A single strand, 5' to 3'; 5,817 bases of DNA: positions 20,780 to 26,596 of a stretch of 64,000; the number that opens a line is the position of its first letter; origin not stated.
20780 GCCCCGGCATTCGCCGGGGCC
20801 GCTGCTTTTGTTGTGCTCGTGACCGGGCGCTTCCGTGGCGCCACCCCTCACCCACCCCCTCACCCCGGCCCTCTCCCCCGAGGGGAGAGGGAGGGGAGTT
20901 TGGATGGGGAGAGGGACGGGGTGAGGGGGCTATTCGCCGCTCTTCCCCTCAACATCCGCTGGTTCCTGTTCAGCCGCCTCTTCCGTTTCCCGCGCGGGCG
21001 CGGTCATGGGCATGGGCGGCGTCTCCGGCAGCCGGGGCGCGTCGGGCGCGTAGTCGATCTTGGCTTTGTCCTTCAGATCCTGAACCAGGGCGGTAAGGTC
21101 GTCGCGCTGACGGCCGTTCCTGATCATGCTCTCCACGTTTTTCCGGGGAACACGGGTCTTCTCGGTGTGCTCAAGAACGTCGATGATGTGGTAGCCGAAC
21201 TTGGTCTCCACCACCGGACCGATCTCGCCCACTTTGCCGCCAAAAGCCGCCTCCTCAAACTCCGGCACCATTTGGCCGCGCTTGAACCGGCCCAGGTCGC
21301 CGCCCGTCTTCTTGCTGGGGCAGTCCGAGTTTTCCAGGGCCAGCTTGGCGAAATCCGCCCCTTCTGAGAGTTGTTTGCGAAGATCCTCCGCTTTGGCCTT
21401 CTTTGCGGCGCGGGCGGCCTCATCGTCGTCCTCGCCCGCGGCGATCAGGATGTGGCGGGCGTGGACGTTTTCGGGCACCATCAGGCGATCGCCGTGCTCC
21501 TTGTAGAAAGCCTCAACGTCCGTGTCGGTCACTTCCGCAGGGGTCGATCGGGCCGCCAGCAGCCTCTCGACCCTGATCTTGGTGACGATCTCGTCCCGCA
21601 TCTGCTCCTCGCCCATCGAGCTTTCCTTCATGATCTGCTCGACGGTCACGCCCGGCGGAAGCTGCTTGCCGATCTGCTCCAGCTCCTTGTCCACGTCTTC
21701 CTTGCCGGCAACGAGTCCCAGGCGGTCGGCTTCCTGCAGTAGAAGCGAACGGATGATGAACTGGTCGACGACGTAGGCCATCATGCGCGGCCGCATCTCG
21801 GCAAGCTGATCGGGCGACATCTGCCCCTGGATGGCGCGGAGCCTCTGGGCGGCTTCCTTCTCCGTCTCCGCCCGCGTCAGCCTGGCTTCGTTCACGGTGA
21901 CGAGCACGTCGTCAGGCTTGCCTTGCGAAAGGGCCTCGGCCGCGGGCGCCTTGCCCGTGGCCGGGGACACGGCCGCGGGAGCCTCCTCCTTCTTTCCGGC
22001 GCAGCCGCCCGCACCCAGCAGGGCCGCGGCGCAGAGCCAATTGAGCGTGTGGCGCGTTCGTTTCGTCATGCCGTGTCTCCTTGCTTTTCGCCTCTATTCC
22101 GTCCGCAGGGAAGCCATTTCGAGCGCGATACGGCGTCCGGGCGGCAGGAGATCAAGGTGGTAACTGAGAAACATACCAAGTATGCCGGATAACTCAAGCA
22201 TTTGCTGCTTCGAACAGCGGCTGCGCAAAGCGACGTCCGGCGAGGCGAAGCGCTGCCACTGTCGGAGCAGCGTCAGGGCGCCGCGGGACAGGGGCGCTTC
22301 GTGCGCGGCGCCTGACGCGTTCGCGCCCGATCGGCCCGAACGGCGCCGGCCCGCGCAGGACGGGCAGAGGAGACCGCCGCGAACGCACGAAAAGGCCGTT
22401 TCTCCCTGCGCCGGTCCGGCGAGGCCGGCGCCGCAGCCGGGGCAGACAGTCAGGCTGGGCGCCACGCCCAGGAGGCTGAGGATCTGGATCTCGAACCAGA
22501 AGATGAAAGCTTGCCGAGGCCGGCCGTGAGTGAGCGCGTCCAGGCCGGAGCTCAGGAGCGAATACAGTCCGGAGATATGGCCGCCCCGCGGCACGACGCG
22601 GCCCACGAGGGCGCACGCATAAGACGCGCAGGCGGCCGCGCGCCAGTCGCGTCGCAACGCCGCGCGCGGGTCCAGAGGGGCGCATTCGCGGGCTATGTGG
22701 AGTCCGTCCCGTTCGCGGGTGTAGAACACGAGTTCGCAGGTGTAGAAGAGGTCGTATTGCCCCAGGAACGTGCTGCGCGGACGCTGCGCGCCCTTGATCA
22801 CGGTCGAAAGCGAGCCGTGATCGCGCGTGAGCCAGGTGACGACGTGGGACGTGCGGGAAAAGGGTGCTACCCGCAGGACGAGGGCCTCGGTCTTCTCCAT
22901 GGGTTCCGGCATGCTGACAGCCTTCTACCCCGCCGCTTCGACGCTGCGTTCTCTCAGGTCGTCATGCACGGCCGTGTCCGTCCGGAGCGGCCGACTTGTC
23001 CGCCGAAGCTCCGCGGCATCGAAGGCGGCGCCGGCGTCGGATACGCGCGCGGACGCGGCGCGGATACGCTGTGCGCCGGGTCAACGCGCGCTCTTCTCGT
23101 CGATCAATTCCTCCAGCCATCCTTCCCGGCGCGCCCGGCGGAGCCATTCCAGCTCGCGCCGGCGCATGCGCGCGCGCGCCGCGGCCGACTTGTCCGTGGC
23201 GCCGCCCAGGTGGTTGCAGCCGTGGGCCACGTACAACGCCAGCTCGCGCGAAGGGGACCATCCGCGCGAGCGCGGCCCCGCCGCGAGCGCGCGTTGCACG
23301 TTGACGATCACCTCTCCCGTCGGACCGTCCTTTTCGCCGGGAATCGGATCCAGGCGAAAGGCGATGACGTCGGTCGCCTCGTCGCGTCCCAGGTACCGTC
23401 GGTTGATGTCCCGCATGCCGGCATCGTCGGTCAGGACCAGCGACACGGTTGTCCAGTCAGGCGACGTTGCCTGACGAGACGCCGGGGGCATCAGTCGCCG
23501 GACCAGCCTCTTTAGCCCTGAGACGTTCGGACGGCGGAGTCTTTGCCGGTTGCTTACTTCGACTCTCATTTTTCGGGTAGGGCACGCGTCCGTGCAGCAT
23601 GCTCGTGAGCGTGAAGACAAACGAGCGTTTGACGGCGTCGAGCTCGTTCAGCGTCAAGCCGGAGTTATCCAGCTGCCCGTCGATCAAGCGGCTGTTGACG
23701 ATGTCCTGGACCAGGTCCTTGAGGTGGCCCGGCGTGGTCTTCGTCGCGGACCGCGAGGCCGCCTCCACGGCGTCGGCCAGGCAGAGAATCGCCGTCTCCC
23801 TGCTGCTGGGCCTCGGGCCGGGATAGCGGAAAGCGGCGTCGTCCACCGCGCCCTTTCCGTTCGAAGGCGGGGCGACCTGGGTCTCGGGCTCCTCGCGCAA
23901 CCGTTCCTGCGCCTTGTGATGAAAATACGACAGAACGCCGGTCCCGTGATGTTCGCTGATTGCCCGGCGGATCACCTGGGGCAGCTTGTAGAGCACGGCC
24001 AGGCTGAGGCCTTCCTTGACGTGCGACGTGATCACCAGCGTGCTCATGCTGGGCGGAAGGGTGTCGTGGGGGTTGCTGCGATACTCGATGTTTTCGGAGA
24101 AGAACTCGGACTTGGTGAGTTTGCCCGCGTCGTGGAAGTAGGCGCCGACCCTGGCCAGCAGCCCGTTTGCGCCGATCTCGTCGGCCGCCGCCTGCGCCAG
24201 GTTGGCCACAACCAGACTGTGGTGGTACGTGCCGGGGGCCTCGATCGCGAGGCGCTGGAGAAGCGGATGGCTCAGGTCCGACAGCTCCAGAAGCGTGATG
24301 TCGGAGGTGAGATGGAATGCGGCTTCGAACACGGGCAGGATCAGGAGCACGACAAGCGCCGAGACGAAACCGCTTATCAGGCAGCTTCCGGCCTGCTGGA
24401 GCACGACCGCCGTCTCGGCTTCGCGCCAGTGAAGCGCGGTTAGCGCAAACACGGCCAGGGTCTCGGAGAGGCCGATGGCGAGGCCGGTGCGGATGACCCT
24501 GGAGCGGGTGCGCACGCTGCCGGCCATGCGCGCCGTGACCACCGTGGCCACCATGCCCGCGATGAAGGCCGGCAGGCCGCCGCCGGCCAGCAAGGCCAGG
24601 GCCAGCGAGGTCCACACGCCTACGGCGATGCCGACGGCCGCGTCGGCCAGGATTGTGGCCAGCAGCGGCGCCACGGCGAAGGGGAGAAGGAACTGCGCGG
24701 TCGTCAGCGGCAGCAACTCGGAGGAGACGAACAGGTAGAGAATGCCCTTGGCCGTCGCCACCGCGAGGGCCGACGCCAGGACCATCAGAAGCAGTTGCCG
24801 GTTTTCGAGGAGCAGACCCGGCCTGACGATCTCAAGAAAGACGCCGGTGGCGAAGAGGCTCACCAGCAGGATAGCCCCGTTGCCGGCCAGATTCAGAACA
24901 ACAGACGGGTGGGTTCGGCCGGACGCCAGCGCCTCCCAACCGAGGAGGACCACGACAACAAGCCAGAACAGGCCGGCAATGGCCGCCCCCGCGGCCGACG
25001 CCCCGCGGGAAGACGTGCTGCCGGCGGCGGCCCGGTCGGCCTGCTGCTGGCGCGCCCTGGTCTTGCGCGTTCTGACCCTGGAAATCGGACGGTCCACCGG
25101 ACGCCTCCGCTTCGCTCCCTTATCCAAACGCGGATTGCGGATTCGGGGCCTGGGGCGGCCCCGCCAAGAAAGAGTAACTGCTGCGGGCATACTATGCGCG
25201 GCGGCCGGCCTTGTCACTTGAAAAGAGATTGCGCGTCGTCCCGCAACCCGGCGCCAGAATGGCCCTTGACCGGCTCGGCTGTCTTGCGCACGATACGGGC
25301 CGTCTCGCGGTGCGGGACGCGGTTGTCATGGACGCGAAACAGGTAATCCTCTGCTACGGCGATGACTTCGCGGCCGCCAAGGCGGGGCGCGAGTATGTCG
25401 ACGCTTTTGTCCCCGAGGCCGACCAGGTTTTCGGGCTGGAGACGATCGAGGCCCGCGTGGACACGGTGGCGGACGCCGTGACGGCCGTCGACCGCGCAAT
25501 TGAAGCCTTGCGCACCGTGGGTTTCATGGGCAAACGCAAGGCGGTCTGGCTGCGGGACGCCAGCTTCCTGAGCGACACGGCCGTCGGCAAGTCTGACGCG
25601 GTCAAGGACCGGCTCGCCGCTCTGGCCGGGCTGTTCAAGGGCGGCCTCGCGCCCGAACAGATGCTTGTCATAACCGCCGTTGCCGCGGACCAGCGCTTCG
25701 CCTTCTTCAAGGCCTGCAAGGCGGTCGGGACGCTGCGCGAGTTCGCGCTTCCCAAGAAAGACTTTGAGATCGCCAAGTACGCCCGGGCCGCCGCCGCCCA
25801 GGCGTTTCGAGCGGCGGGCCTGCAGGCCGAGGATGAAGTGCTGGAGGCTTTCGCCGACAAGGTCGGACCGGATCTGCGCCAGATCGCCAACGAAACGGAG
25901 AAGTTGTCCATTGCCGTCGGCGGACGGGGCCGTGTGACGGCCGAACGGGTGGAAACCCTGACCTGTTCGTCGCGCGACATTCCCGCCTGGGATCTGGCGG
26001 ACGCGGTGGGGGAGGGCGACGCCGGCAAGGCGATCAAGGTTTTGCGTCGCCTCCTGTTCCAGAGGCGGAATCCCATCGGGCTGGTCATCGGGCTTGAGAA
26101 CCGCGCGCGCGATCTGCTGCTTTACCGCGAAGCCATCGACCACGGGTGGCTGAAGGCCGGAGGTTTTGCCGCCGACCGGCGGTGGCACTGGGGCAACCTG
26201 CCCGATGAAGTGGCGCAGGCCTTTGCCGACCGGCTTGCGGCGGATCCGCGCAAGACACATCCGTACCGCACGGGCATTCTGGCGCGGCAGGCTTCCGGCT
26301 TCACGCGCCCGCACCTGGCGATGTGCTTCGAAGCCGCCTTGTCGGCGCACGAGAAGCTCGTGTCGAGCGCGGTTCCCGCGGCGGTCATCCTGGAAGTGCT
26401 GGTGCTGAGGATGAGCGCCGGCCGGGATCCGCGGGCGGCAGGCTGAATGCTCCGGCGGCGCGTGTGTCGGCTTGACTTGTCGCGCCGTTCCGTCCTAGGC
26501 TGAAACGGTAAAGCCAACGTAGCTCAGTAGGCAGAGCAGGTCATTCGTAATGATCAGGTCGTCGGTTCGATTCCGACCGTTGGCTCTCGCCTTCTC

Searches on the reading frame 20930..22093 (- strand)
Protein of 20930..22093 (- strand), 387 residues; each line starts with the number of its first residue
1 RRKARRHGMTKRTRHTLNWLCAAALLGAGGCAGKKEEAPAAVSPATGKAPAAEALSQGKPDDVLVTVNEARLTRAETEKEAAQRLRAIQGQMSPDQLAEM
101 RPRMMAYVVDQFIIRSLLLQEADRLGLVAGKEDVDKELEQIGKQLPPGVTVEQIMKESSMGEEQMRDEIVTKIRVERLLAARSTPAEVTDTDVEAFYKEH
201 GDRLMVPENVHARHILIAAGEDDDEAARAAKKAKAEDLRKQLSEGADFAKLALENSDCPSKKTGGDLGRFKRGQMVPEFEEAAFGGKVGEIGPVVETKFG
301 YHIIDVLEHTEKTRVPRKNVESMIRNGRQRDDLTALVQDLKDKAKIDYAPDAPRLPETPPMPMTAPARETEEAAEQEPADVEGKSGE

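Call 40: search_protein_families(library=pfam, proteins=[window:20930-22093:-], max_evalue=0.00001)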
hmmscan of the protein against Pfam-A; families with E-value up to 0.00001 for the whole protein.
window:20930-22093:- (387 aa): 5 families
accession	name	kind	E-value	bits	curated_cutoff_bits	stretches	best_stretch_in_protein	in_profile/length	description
PF13616.12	Rotamase_3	-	1.3e-29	103.5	22.5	1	206-309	12-115/116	PPIC-type PPIASE domain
PF00639.27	Rotamase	-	2.1e-28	99.6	21.7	1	214-306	1-95/97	PPIC-type PPIASE domain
PF13145.12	Rotamase_2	-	5.6e-16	59.9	27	1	188-316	1-115/121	PPIC-type PPIASE domain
PF13624.11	SurA_N_3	-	2.5e-09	37.6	27.2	1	57-176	35-159/162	SurA-like N-terminal domain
PF13623.11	SurA_N_2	-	3.4e-06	27.4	28.5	1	57-140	36-121/145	SurA-like N-terminal domain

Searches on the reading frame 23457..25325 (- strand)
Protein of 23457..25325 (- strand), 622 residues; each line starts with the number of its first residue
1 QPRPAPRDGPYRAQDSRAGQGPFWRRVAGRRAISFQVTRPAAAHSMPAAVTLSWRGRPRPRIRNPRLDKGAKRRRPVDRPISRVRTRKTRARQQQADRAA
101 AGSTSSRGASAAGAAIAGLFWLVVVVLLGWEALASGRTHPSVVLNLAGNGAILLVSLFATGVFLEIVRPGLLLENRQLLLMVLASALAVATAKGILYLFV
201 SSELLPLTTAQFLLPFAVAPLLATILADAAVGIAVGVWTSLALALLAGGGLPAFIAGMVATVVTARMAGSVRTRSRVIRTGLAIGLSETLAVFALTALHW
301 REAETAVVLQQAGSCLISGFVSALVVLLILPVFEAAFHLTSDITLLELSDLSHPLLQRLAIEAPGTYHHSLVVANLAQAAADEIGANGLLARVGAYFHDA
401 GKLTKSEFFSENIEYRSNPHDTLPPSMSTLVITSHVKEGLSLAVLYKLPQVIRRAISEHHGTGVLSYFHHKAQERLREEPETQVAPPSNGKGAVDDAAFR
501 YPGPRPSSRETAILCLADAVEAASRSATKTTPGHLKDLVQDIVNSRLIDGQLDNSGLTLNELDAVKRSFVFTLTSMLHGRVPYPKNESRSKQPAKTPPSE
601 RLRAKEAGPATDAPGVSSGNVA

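Call 40: search_protein_families(library=pfam, proteins=[window:23457-25325:-], max_evalue=0.00001)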
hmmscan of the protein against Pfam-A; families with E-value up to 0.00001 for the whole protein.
window:23457-25325:- (622 aa): 2 families
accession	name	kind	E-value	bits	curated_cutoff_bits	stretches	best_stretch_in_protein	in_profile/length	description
PF07698.17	7TM-7TMR_HD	-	3.1e-22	79.9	29.4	1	145-341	3-190/190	7TM receptor with intracellular HD hydrolase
PF01966.28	HD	-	1e-14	55.3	22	1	366-522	1-115/116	HD domain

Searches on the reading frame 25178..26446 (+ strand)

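Call 40: search_protein_families(library=pfam, proteins=[window:25178-26446:+], max_evalue=0.00001)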
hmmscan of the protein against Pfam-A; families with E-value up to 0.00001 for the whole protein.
window:25178-26446:+ (422 aa): 1 family
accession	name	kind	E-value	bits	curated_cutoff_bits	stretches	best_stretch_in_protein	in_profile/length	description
PF21694.2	DNA_pol3_delta_C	-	1.5e-08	35.1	27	0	271-322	5-56/121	DNA polymerase III delta subunit, C-terminal domain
